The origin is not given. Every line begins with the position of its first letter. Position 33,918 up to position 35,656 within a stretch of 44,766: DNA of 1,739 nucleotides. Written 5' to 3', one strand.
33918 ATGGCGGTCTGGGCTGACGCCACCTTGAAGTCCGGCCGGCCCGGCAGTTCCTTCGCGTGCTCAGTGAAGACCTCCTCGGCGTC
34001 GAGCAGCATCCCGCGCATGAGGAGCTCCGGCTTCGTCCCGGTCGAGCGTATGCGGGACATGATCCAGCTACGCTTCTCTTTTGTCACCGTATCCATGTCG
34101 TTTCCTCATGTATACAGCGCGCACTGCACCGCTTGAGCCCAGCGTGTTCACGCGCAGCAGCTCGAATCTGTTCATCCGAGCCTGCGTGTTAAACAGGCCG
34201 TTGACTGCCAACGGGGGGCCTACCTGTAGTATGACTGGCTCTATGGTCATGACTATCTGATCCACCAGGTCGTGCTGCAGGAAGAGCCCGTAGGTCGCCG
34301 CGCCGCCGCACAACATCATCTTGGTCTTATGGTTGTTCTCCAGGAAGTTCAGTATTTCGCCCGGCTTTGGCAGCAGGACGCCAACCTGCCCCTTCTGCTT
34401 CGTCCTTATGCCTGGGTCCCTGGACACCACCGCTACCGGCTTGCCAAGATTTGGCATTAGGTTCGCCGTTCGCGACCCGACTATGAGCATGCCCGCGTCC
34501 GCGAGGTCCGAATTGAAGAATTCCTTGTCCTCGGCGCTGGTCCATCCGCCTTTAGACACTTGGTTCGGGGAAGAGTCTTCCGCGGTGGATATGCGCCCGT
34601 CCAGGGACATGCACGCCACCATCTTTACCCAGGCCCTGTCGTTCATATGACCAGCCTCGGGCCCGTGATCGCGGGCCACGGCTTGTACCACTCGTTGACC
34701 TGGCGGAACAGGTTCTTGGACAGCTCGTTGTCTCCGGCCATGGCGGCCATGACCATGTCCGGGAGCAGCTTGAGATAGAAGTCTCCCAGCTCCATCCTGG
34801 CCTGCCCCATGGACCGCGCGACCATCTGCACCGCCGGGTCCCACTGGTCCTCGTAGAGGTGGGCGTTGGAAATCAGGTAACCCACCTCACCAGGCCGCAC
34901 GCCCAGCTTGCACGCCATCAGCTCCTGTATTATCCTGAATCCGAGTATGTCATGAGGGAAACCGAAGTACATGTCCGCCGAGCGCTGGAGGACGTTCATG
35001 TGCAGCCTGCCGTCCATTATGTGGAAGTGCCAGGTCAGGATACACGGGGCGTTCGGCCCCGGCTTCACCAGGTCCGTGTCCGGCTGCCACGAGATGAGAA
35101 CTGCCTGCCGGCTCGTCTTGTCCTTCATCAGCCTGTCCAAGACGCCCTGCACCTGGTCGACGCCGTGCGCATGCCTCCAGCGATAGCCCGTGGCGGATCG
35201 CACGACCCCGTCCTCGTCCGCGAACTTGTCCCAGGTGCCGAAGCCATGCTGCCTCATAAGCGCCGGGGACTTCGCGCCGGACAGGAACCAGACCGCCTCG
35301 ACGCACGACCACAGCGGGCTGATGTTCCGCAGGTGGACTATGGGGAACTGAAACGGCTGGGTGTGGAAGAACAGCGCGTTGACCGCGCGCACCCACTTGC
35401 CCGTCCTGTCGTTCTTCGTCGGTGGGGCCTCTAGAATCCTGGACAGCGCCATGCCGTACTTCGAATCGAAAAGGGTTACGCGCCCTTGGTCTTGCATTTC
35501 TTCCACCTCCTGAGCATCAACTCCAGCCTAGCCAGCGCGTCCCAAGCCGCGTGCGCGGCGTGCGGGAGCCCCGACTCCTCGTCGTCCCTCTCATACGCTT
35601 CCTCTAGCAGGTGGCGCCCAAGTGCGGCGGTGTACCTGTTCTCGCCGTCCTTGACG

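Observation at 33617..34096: Orphan Vsr endonuclease with no Dcm-type methyltransferase in the genome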

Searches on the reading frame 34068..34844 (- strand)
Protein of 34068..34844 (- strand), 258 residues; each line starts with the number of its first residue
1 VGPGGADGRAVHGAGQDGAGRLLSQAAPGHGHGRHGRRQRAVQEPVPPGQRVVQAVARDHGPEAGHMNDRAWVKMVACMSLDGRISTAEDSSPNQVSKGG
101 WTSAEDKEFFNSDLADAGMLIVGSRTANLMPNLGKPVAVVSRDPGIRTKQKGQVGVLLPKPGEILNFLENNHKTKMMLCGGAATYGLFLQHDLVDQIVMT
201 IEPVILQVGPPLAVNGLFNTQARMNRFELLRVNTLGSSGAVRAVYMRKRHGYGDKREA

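Call 5: search_protein_families(library=pfam, proteins=[window:34068-34844:-], max_evalue=0.01)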
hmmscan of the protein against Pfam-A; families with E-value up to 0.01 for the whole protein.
window:34068-34844:- (258 aa): 1 family
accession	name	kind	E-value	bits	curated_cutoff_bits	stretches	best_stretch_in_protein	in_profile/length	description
PF01872.23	RibD_C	-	7.2e-13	49.2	24.1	1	72-235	2-191/197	RibD C-terminal domain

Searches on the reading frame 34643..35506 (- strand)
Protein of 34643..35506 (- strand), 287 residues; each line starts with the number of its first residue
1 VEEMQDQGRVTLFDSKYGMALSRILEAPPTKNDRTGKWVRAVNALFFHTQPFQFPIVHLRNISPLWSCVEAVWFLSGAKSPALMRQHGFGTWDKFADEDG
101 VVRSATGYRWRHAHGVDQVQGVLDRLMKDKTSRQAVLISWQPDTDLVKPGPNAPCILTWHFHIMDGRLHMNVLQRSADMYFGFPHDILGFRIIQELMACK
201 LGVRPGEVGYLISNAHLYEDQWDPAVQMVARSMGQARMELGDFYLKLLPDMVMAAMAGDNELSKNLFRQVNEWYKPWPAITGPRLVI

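Call 5: search_protein_families(library=pfam, proteins=[window:34643-35506:-], max_evalue=0.01)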
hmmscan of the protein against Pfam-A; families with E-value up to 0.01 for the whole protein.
window:34643-35506:- (287 aa): 1 family
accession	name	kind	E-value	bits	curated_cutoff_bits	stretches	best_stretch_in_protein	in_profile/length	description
PF00303.24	Thymidylat_synt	-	3.7e-39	134.9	24.3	1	16-239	2-233/266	Thymidylate synthase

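Call 13: search_protein_families(library=ncbifam, proteins=[window:34643-35506:-], max_evalue=0.01)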
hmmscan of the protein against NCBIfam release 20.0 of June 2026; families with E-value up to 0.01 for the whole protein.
window:34643-35506:- (287 aa): 8 families
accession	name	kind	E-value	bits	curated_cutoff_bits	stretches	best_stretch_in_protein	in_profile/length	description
NF002497.0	PRK01827.1-3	equivalog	5.7e-32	111.1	327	1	16-233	3-224/264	thymidylate synthase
NF002499.0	PRK01827.1-5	equivalog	1.3e-25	90.1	405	1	19-232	6-223/264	thymidylate synthase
TIGR03284.1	thym_sym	equivalog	1.1e-22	80.5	108.35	1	93-234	113-257/296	thymidylate synthase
NF002496.0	PRK01827.1-2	equivalog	4.1e-22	78.6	325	1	93-235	135-280/318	thymidylate synthase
TIGR03283.1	thy_syn_methano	equivalog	4e-21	75.4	174.55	1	107-223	84-199/201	thymidylate synthase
NF002495.0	PRK01827.1-1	equivalog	3.5e-20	72.7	327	1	47-233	47-236/279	thymidylate synthase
NF002498.0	PRK01827.1-4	equivalog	2.9e-19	69.5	427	1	30-229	18-236/283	thymidylate synthase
NF010393.0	PRK13821.1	equivalog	5e-11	42.2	576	1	115-232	154-271/323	thymidylate synthase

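Call 14: search_dna_similar(query=window:34643-35506:-, collection=phages, mode=protein, max_rows=40)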
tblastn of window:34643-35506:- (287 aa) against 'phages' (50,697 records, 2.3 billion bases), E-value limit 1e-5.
Records with a match: 3855; places in all: 3903; records where one place covers at least 80% of the query: 503.
Best place of each record, by identity: <60% 3855.
By first word of the organism name: Escherichia 890; Vibrio 488; Salmonella 425; Klebsiella 411; Bacillus 244; Aeromonas 112; Shigella 109; Pseudomonas 102; Microbacterium 87; Enterococcus 84; and 94 more.
By host as written in the record: - 718; Escherichia coli 348; Klebsiella pneumoniae 137; Salmonella enterica subsp. enterica serovar Enteritidis PT1 57; Microbacterium foliorum NRRL B-24224 53; Escherichia coli O157:H7 43; Salmonella sp. 38; Aeromonas salmonicida 38; and 855 more.
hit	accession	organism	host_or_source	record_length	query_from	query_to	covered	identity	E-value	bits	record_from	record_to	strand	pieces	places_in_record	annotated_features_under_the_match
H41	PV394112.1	Ochrobactrum phage ZX86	Ochrobactrum sp.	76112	1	283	99%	28.1%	1e-25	112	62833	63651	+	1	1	thymidylate synthase protein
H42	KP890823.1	Proteus phage vB_PmiM_Pm5461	Proteus mirabilis 417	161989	11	283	95%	27.5%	6e-18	89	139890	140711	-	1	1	thymidylate synthase | hypothetical protein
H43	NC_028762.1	Proteus phage vB_PmiM_Pm5461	Proteus mirabilis 417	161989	11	283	95%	27.5%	6e-18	89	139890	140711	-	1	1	thymidylate synthase | hypothetical protein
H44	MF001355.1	Proteus phage PM2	Proteus mirabilis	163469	11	283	95%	27.5%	8e-18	89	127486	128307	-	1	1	thymidylate synthase | hypothetical protein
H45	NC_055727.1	Proteus phage PM2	Proteus mirabilis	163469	11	283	95%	27.5%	8e-18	89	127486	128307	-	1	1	thymidylate synthase | hypothetical protein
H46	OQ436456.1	Xanthomonas phage JGB6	Xanthomonas sp.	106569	13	282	94%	27.8%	9e-21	124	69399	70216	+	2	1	thymidylate synthase (x2)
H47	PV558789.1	Variovorax phage V45iii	Variovorax sp. SCN45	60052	13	257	85%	30.3%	2e-28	120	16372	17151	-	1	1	record has no annotation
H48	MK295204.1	Shigella phage vB_SdyM_006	Shigella dysenteriae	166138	12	283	95%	27.1%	2e-19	94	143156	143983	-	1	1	thymidylate synthase | hypothetical protein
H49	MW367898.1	Proteus phage SJ_PmiM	Proteus mirabilis HLJP-1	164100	12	283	95%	27.1%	5e-19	92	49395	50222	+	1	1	thymidylate synthase | hypothetical protein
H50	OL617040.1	Flyfo podovirus Tbat2_2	Pteropus tonganus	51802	11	283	95%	26.9%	2e-16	85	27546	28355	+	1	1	thymidylate synthase | hypothetical protein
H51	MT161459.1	Aeromonas phage Ahp1_CNU-2021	Aeromonas hydrophila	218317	1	286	100%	25.5%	7e-20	95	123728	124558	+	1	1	thymidylate synthase | hypothetical protein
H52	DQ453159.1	Geobacillus virus E2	Geobacillus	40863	15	286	95%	26.8%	3e-19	93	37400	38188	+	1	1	putative thymidylate synthase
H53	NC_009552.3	Geobacillus virus E2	Geobacillus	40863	15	286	95%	26.8%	3e-19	93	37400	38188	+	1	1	thymidylate synthase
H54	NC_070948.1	Gordonia phage Mollymur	Gordonia terrae 3612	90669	14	283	94%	27.0%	2e-21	100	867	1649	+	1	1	3: thymidylate synthase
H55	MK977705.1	Gordonia phage Mollymur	Gordonia terrae 3612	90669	14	283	94%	27.0%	2e-21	100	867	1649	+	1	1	3: thymidylate synthase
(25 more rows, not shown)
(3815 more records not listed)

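Call 21: find_related_loci(query=window:34643-35506:-, collection=viral_contigs, flank=10000)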
Query window:34643-35506:- (287 aa) in viral_contigs; peptide patterns used: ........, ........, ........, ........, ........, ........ (x = any residue, [..] = any of these).
2 stretches matched a pattern, but none encodes a relative of the query by tblastn (E <= 1e-3).

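Call 38: find_homologous_proteins(query=window:34643-35506:-, max_evalue=1e-20)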
Query window:34643-35506:- (287 aa): 45 proteins with E <= 1e-20 among 459 candidates.
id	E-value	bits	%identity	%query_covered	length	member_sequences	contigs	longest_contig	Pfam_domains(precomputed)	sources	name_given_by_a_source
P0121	1.9e-186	637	100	94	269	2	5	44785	PF00303.25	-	-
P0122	8.6e-136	470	68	99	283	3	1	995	PF00303.25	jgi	jgi:thymidylate synthase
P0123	1.3e-134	466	70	97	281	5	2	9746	PF00303.25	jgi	jgi:thymidylate synthase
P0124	6.4e-132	458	66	97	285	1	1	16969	PF00303.25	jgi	jgi:thymidylate synthase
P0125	6.3e-104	366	57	98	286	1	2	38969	PF00303.25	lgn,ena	-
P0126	1.8e-98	348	56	98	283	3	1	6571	PF00303.25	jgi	-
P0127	2.7e-98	347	55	100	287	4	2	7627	PF00303.25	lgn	-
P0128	4.2e-98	347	55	100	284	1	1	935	PF00303.25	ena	-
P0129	1.7e-96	341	53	98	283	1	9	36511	PF00303.25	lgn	-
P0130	8.1e-96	339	52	99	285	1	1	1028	PF00303.25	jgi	jgi:thymidylate synthase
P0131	1.7e-95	338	52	96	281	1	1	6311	PF00303.25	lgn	-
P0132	1.2e-93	332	53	95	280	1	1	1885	PF00303.25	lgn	-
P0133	3.0e-93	331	52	96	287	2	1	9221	PF00303.25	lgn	-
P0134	3.0e-93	331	52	99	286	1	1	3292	PF00303.25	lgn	-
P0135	1.4e-92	328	52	96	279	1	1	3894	PF00303.25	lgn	-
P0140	2.9e-90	321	51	96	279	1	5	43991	PF00303.25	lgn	-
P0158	2.3e-81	292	47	97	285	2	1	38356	PF00303.25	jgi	jgi:thymidylate synthase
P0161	1.4e-55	207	42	96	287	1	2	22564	PF00303.25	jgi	jgi:thymidylate synthase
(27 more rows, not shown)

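Call 40: find_encoding_contigs(protein=P0125, flank=10000, max_places=1)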
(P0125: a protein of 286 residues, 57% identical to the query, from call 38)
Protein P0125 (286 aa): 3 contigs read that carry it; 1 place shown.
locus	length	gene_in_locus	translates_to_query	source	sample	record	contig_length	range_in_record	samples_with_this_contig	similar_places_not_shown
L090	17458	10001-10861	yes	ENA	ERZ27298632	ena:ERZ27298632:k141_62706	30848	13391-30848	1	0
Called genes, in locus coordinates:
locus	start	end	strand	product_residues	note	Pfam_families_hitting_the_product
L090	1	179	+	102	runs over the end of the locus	-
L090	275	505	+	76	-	-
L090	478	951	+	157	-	PF02732:ERCC4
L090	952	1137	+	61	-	-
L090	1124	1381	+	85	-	-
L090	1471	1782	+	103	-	-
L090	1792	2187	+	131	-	-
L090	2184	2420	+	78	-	-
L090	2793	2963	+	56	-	-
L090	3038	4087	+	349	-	PF12705:PDDEXK_1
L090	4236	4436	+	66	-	-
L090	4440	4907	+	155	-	PF00383:dCMP_cyt_deam_1, PF14437:MafB19-deam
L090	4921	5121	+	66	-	PF00313:CSD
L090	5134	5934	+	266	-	PF13479:AAA_24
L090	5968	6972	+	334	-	-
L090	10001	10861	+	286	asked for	PF00303:Thymidylat_synt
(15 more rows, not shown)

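Call 41: find_encoding_contigs(protein=P0140, flank=10000, max_places=1)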
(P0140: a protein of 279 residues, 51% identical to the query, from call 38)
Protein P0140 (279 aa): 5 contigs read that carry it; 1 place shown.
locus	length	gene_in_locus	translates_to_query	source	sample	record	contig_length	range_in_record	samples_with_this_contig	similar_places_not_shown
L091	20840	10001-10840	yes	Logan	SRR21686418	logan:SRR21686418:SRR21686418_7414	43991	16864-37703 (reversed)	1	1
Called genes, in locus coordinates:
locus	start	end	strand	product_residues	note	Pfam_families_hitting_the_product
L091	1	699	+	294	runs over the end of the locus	-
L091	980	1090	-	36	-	-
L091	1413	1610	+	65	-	-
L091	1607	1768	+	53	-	-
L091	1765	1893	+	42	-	-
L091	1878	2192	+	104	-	-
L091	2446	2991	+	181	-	-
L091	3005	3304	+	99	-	-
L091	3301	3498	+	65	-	-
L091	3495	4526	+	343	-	PF12705:PDDEXK_1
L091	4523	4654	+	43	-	-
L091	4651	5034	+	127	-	PF20274:cREC_REC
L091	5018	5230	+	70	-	-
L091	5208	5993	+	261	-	PF13479:AAA_24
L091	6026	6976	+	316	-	-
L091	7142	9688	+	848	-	PF13155:Toprim_2 (weak)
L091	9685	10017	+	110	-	PF18909:dGTP_diPhyd_N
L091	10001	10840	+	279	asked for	PF00303:Thymidylat_synt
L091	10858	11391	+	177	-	PF01872:RibD_C (faint)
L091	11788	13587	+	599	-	PF00476:DNA_pol_A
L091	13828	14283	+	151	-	-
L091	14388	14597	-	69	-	-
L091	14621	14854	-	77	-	-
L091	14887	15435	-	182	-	-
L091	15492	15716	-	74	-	-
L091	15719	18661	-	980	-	PF00754:F5_F8_type_C (weak)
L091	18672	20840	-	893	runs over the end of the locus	-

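Call 42: find_encoding_contigs(protein=P0158, flank=10000, max_places=1)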
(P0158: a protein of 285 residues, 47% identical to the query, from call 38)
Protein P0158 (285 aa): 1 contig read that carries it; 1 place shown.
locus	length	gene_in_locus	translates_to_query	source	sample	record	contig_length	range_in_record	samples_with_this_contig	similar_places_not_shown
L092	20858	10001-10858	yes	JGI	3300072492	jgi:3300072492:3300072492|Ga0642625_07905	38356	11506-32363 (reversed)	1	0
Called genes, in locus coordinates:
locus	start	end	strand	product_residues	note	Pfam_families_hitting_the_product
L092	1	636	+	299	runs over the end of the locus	-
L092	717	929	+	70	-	-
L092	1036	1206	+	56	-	PF28077:THIVI_2564 (weak)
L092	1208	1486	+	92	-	-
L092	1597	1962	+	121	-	-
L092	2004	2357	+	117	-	-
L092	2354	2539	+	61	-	-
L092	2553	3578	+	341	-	PF12705:PDDEXK_1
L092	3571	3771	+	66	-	-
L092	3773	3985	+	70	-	-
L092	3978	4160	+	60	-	-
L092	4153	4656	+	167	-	PF00383:dCMP_cyt_deam_1, PF14437:MafB19-deam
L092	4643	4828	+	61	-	-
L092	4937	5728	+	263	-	PF13479:AAA_24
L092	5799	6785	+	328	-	PF26460:DUF8139 (faint)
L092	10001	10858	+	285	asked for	PF00303:Thymidylat_synt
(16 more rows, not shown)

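Call 43: find_encoding_contigs(protein=P0161, flank=10000, max_places=1)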
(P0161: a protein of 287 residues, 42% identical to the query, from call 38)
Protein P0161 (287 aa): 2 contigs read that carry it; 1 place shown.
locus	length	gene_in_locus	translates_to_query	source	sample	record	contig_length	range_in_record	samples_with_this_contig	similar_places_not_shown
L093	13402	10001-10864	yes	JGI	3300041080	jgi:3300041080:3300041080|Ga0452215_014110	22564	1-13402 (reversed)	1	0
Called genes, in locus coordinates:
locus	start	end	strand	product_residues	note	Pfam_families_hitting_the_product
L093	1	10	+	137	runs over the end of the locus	-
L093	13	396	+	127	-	-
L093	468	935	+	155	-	PF27402:Y4mA_C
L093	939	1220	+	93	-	-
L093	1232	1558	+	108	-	-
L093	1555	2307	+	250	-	-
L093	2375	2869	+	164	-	PF02732:ERCC4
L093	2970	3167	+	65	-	-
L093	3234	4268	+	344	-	PF12705:PDDEXK_1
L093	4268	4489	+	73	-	-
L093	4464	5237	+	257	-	PF13479:AAA_24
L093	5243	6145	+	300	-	-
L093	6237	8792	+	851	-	PF13155:Toprim_2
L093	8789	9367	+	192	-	-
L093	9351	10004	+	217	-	PF02223:Thymidylate_kin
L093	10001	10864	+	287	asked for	PF00303:Thymidylat_synt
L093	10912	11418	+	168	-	PF01872:RibD_C (faint)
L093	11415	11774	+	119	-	PF00383:dCMP_cyt_deam_1, PF14437:MafB19-deam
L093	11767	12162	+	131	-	-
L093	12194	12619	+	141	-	PF03852:Vsr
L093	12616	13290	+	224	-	-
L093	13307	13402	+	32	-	?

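Call 46: find_related_loci(query=A2, collection=metagenome_contigs, flank=10000)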
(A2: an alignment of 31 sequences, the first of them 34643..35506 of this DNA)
Query A2 (287 aa) in metagenome_contigs; peptide patterns used: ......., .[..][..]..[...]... (x = any residue, [..] = any of these).
62 stretches matched a pattern; 13 encode a relative of the query (tblastn E <= 1e-3); 13 distinct loci.
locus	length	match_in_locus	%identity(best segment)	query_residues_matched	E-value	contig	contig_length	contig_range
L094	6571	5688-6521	56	6-286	5e-102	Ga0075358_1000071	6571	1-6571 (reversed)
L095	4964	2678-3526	47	9-287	6e-91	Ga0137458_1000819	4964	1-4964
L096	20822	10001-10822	48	11-286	4e-89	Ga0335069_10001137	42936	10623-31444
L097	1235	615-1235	53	9-210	4e-76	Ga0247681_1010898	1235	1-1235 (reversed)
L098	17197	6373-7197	51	11-286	4e-94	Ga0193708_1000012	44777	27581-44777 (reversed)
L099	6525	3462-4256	39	11-274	1e-58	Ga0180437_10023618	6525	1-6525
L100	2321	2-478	52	129-287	6e-52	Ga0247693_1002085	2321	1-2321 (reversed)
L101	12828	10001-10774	32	11-274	1e-35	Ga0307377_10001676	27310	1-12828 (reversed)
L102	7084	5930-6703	32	11-274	1e-35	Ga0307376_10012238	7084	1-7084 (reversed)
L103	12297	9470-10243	32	11-274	1e-35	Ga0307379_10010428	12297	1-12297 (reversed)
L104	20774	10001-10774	32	11-274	1e-35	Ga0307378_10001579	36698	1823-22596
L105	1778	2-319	53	180-287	1e-32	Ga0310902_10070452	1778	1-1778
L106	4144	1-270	46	196-286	4e-18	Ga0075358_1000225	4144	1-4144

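Call 47: find_related_loci(query=A2, collection=viral_contigs, flank=10000)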
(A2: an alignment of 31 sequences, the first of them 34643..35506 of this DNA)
Query A2 (287 aa) in viral_contigs; peptide patterns used: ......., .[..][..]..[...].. (x = any residue, [..] = any of these).
26 stretches matched a pattern; 4 encode a relative of the query (tblastn E <= 1e-3); 4 distinct loci.
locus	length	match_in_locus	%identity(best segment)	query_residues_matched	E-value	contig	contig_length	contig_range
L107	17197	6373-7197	51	11-286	2e-94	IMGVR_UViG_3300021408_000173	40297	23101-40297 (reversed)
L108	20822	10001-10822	48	11-286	2e-89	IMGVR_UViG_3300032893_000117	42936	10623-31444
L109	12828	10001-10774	32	11-274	7e-36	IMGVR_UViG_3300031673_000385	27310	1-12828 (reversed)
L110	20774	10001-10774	32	11-274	8e-36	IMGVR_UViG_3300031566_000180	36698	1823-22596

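Call 68: search_solved_structures(query=window:34643-35506:-, max_evalue=0.00001, show_alignments=1)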
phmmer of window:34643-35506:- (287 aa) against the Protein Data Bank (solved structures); distinct sequences matched with E-value up to 0.00001: 122 (the best 60 are shown).
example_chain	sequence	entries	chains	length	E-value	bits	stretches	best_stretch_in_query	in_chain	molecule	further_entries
3ix6_A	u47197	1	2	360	4.6e-28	101.7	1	20-231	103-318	Thymidylate synthase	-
6auj_A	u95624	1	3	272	2.8e-26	95.9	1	20-231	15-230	Thymidylate synthase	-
3qj7_A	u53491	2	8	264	1.9e-25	93.1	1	20-224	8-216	Thymidylate synthase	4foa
4fog_A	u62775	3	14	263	2e-25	93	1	20-224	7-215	Thymidylate synthase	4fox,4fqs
2tsc_A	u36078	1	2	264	1.1e-24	90.6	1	20-231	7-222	THYMIDYLATE SYNTHASE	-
1an5_A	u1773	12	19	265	1.1e-24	90.6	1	19-230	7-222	THYMIDYLATE SYNTHASE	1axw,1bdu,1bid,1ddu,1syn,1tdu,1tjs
6cdz_A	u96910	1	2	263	1.2e-24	90.5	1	20-230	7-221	Thymidylate synthase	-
1aob_A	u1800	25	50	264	1.2e-24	90.5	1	20-230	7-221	THYMIDYLATE SYNTHASE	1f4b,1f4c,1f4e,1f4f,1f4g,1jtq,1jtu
2ftn_A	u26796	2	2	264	1.2e-24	90.5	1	20-230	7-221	Thymidylate synthase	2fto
1qqq_A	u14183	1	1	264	1.2e-24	90.4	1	20-230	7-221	THYMIDYLATE SYNTHASE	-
2vet_A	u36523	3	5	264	1.6e-24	90.1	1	20-230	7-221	THYMIDYLATE SYNTHASE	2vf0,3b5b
1zpr_A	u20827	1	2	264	2.5e-24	89.4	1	20-230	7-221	THYMIDYLATE SYNTHASE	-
1evf_A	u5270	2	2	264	3.1e-24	89.1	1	20-230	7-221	THYMIDYLATE SYNTHASE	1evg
1ev5_A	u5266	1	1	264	3.1e-24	89.1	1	20-230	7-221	THYMIDYLATE SYNTHASE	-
1bq1_A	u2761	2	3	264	3.1e-24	89.1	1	20-230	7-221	THYMIDYLATE SYNTHASE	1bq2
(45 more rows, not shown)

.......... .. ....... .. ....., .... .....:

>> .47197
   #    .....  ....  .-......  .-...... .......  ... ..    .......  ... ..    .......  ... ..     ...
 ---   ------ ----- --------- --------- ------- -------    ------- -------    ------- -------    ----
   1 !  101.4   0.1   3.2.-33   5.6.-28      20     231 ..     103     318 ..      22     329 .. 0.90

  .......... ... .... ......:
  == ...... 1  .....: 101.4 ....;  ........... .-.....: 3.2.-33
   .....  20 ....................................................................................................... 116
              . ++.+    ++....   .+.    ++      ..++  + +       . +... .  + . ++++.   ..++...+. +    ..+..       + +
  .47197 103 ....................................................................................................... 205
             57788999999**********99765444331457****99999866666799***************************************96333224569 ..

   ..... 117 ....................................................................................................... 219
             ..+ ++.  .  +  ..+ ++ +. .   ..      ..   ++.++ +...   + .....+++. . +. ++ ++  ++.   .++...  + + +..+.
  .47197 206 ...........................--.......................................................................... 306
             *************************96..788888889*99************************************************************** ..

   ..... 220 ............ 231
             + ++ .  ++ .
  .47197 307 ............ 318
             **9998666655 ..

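Call 75: find_related_loci(query=A2, collection=genome_contigs, flank=10000)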
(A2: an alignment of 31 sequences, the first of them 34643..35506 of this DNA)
Query A2 (287 aa) in genome_contigs; peptide patterns used: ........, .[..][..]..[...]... (x = any residue, [..] = any of these).
15 stretches matched a pattern; 5 encode a relative of the query (tblastn E <= 1e-3); 5 distinct loci.
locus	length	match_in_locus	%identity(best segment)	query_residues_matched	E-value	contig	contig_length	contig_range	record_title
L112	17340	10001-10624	30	31-221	2e-18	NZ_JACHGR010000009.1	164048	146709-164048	Tolumonas osonensis strain DSM 22975 Ga0310461_09, whole genome shotgun sequence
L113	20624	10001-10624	28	31-221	3e-18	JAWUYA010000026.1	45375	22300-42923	MAG: Colwellia sp. isolate HBSea_ice_MAG756 BAT.756_21447_flag=0_multi=14.4847_len=45375, whole genome shotgun sequence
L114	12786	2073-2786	27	15-229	1e-17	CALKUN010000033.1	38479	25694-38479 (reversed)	MAG TPA_asm: uncultured Candidatus Saccharibacteria bacterium isolate SRR6231156_bin.93_CONCOCT_v1.1_MAG genome assembly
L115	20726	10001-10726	23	14-232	2e-13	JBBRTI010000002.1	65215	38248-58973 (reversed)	MAG: Candidatus Saccharimonadia bacterium isolate La2_metabat2.203 La2_metabat2.203_K_331941L65215_cov_14.8537, whole ge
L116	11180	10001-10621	29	32-221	8e-18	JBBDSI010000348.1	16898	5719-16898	MAG: Pseudohongiellaceae bacterium isolate LejiaC_62_33 Lejia_C_7883_length_16898_cov_19, whole genome shotgun sequence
